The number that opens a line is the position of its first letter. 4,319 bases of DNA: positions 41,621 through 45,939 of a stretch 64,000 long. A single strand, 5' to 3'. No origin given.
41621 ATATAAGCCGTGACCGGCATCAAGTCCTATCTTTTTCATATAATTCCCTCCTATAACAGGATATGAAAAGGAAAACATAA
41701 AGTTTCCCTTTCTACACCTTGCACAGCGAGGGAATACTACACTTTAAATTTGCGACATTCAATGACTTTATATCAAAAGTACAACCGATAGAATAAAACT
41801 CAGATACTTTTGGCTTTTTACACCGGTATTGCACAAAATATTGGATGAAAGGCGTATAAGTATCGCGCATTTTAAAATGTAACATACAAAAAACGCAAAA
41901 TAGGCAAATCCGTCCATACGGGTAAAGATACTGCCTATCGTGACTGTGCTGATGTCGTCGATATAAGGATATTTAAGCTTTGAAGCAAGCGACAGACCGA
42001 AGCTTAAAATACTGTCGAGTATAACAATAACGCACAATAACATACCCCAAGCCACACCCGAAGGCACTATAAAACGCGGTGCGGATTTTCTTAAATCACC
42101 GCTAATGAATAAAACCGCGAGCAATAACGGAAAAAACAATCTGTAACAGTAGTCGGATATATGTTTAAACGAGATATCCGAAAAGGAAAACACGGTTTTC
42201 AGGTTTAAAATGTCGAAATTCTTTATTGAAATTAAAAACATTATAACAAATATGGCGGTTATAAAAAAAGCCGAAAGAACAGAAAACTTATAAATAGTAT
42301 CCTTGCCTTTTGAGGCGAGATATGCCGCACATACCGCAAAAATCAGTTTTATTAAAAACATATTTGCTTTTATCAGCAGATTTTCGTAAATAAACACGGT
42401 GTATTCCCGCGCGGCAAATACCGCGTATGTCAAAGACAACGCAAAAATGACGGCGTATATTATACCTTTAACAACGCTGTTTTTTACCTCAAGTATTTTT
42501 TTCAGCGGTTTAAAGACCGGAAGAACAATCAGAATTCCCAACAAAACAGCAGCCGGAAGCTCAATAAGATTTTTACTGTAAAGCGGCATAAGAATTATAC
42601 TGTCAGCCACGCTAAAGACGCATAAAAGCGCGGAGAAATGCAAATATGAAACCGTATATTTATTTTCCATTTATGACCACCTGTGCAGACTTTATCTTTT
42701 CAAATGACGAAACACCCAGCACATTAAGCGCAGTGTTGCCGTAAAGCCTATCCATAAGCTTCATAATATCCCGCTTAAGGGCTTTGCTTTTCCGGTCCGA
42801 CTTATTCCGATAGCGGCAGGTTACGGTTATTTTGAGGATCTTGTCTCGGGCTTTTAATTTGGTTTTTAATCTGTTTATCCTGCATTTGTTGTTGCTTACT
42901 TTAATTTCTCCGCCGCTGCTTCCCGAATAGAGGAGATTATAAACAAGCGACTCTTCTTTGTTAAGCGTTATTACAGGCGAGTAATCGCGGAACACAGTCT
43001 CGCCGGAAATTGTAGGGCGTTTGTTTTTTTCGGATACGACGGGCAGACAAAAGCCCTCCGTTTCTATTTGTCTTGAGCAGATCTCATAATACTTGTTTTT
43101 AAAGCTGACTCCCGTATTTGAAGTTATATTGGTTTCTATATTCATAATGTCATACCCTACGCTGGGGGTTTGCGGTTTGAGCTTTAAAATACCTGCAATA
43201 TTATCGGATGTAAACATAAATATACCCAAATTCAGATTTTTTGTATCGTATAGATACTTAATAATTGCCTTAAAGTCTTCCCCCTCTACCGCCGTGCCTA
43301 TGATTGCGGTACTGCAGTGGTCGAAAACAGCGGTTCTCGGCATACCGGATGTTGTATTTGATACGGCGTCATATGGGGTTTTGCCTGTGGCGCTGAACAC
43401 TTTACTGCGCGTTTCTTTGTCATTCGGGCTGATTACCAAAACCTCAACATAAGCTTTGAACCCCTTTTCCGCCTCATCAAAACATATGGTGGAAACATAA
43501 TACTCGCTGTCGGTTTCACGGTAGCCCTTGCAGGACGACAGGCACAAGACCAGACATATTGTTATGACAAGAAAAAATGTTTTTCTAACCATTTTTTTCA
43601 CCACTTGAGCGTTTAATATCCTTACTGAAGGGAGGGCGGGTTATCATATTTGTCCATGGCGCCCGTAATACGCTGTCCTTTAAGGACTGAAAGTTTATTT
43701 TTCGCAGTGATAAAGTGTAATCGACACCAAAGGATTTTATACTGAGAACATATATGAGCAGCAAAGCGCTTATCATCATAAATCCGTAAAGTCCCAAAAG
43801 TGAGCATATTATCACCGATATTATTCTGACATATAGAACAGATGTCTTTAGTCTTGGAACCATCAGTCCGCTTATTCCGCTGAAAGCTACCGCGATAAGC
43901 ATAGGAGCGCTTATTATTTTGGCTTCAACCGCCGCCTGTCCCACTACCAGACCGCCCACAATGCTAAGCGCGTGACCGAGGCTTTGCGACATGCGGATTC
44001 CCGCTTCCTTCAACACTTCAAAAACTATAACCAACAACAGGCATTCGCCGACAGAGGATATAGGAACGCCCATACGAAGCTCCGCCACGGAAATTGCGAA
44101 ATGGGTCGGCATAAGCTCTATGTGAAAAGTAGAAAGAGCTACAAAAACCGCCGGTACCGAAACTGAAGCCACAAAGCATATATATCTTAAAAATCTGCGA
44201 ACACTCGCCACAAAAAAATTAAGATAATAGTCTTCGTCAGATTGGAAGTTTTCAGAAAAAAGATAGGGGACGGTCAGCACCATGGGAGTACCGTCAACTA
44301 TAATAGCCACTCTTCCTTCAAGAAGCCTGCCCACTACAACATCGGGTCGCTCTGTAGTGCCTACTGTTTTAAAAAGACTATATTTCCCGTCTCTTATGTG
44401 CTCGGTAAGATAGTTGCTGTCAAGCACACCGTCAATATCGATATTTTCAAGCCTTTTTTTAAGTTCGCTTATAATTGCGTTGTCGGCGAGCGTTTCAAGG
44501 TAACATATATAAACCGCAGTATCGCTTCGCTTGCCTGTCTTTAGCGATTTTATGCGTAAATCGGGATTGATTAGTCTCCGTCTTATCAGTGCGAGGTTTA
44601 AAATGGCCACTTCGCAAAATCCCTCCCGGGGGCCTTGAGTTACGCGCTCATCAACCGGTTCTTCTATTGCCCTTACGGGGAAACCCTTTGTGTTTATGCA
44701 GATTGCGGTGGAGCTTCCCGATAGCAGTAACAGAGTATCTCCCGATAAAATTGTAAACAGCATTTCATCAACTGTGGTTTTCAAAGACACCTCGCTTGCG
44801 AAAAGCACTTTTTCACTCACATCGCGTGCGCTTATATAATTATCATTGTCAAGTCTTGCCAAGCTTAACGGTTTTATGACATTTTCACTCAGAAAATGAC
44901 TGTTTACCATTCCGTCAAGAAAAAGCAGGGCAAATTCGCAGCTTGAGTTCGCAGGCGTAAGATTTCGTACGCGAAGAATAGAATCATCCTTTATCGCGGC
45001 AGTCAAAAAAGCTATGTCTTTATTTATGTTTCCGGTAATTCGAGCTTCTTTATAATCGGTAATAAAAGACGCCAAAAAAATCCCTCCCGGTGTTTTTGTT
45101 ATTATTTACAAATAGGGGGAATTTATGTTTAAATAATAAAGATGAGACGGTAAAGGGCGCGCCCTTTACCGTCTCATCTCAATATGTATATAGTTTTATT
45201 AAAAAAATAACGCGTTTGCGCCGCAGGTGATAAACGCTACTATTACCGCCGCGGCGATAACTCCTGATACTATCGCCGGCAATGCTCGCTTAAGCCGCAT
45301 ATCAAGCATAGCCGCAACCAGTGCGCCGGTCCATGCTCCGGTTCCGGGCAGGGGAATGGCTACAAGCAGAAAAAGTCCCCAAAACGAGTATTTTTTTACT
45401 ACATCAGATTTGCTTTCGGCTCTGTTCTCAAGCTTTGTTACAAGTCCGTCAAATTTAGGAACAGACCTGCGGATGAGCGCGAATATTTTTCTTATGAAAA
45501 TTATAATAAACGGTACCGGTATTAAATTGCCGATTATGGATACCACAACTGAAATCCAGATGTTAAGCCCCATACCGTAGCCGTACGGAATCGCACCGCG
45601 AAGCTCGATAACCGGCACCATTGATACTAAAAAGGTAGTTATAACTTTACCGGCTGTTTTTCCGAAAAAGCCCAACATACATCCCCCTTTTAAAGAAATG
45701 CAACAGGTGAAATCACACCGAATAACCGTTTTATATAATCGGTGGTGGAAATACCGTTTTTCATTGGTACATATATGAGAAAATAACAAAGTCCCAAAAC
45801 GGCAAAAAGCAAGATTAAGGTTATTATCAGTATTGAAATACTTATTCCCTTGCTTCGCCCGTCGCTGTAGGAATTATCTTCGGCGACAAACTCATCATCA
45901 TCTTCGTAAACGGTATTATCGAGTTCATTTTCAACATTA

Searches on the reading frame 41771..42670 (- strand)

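Call 107: search_protein_families(library=pfam, proteins=[window:41771-42670:-], max_evalue=0.001)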
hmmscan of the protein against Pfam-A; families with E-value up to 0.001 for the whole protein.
window:41771-42670:- (300 aa): 1 family
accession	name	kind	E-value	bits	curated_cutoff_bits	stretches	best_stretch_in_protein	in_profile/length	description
PF03845.19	Spore_permease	-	3.4e-09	36.4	23.4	1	58-299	71-310/321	Spore germination protein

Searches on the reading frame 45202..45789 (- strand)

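Call 107: search_protein_families(library=pfam, proteins=[window:45202-45789:-], max_evalue=0.001)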
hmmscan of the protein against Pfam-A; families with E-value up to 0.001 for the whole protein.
window:45202-45789:- (196 aa): 1 family
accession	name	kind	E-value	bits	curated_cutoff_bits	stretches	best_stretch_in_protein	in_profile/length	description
PF06695.16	Sm_multidrug_ex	-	6.6e-44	149.8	30.7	1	62-183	1-121/121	Putative small multi-drug export protein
